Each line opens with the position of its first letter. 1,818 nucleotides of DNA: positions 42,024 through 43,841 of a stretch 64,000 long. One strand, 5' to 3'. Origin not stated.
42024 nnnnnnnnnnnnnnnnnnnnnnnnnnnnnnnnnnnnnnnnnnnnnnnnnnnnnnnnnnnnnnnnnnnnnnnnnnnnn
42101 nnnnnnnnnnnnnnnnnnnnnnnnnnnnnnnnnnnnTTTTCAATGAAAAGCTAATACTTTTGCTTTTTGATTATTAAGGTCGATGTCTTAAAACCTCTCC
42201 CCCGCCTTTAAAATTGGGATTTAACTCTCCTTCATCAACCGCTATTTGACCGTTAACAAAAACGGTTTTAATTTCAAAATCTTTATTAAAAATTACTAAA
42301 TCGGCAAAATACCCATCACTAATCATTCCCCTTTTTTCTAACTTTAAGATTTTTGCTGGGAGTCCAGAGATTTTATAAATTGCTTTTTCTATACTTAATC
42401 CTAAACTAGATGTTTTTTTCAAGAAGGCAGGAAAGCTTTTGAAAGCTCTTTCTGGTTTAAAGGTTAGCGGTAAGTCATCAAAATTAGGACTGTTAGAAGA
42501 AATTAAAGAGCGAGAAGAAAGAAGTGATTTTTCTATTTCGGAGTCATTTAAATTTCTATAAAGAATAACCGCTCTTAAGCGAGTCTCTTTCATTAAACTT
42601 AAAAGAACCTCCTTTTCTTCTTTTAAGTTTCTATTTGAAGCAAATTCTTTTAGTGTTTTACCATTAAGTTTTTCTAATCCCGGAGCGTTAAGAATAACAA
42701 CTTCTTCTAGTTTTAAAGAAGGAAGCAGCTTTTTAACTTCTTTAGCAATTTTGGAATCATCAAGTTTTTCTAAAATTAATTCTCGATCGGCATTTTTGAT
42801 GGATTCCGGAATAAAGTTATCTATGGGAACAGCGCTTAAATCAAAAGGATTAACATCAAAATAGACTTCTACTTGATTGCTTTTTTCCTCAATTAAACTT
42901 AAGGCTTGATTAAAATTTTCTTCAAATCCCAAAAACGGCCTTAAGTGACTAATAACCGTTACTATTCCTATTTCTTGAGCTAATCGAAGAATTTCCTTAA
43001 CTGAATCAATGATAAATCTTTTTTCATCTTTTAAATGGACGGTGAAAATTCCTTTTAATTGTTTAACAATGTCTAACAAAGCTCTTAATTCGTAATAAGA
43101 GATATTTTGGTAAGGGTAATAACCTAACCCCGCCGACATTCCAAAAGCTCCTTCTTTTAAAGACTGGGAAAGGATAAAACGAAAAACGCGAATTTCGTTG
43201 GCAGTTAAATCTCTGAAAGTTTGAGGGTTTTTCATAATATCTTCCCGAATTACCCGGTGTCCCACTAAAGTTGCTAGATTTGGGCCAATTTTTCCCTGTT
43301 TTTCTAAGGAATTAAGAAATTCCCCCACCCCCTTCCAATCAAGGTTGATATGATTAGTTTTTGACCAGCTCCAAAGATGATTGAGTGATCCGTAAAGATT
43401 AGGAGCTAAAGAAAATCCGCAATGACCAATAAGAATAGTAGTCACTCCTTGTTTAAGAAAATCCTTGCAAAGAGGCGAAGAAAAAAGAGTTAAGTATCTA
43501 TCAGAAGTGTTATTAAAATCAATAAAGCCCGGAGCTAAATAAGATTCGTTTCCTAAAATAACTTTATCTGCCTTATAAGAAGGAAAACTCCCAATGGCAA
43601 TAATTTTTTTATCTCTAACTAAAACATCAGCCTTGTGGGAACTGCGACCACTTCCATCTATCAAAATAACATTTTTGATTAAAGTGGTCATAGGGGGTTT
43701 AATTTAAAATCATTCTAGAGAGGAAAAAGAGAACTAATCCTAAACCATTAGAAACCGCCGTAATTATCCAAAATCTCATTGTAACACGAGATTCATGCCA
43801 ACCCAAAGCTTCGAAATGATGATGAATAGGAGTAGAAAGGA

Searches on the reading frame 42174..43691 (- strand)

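Call 29: search_protein_families(library=pfam, proteins=[window:42174-43691:-], max_evalue=0.001)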
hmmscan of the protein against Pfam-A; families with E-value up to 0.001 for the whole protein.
window:42174-43691:- (505 aa): 2 families
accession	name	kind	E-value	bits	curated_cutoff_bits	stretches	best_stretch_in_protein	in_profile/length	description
PF01979.26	Amidohydro_1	-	8.2e-09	35.6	25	1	386-483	243-344/345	Amidohydrolase family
PF07969.17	Amidohydro_3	-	3.3e-07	30.6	29.7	1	431-472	406-448/472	Amidohydrolase family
